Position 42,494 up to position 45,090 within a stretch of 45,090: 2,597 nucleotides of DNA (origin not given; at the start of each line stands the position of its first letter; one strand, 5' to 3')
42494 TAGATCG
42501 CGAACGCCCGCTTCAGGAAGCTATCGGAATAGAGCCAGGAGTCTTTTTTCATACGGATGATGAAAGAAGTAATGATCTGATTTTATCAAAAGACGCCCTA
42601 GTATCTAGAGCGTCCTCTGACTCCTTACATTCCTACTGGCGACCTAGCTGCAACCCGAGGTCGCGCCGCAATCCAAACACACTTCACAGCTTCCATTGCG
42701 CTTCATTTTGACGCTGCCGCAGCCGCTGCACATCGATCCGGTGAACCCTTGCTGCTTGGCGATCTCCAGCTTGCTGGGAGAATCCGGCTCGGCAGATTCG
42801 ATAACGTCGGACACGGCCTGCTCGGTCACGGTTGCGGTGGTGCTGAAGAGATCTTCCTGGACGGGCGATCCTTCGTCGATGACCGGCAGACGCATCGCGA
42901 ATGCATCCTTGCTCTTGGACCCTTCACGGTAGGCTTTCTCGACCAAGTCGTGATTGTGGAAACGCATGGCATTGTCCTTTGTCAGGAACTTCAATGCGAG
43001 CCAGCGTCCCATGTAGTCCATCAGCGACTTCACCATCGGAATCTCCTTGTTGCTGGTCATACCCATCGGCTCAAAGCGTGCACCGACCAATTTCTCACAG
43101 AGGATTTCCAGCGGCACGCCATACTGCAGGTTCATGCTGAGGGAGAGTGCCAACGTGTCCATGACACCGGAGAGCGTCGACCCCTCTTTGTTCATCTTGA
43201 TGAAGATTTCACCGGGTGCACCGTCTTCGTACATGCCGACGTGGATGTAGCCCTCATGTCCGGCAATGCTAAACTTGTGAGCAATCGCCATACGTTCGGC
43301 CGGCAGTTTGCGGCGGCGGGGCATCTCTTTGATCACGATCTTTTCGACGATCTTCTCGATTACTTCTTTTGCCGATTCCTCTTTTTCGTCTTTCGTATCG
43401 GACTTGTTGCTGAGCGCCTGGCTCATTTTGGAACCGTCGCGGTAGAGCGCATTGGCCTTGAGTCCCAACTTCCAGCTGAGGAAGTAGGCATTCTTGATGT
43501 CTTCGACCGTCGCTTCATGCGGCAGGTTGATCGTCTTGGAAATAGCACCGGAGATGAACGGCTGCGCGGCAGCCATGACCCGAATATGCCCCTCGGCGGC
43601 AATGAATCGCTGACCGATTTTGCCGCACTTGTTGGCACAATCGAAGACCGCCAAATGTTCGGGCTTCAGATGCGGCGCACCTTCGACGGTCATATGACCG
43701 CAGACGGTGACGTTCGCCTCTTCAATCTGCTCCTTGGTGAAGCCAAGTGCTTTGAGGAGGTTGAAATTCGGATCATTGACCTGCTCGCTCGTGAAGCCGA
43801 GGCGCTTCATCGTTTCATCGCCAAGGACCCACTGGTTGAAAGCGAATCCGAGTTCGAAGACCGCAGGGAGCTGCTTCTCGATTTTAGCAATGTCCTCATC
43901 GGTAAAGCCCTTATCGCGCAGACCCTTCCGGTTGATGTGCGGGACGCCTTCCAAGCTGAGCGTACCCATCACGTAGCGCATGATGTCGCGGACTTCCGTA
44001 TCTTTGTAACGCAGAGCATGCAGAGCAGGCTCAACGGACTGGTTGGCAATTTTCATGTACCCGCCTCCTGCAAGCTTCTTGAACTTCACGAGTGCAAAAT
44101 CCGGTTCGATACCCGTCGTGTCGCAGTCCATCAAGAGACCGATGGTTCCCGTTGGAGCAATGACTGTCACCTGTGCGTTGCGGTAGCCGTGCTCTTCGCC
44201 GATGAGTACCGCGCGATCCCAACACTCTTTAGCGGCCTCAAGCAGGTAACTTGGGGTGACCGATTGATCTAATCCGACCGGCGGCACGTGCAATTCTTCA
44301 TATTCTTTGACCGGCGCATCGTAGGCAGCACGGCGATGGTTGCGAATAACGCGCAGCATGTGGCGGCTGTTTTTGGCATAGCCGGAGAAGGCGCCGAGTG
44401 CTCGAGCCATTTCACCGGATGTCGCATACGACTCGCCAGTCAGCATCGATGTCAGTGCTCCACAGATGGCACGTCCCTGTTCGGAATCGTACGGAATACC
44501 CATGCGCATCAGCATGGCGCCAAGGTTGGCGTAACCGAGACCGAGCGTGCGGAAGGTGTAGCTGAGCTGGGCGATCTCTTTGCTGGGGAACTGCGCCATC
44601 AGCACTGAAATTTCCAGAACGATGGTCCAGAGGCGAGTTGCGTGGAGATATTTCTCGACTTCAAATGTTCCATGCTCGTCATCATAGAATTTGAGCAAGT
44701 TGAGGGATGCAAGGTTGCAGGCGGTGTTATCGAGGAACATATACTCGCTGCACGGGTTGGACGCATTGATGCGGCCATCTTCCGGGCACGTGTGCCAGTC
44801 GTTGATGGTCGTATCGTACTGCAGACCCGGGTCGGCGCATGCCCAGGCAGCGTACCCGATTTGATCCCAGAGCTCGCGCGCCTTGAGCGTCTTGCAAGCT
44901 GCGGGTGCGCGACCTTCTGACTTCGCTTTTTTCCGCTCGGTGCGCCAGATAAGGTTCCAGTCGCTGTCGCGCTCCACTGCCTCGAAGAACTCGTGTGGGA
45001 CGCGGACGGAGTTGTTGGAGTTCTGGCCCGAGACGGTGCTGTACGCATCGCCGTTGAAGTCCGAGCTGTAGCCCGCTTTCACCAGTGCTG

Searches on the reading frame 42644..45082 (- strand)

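Call 12: search_protein_families(library=pfam, proteins=[window:42644-45082:-], max_evalue=0.001)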
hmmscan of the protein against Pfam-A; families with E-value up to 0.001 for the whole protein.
window:42644-45082:- (812 aa): 3 families
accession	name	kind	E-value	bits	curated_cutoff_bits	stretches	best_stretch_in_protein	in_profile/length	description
PF02867.20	Ribonuc_red_lgC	-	1.1e-96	325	23.9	2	17-385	106-458/523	Ribonucleotide reductase, barrel domain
PF12637.14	TSCPD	-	1.1e-08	35.7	22.8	1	609-696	12-85/88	TSCPD domain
PF13720.11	Acetyltransf_11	-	7.8e-05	23.4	24.5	0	366-416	1-51/82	Udp N-acetylglucosamine O-acyltransferase; Domain 2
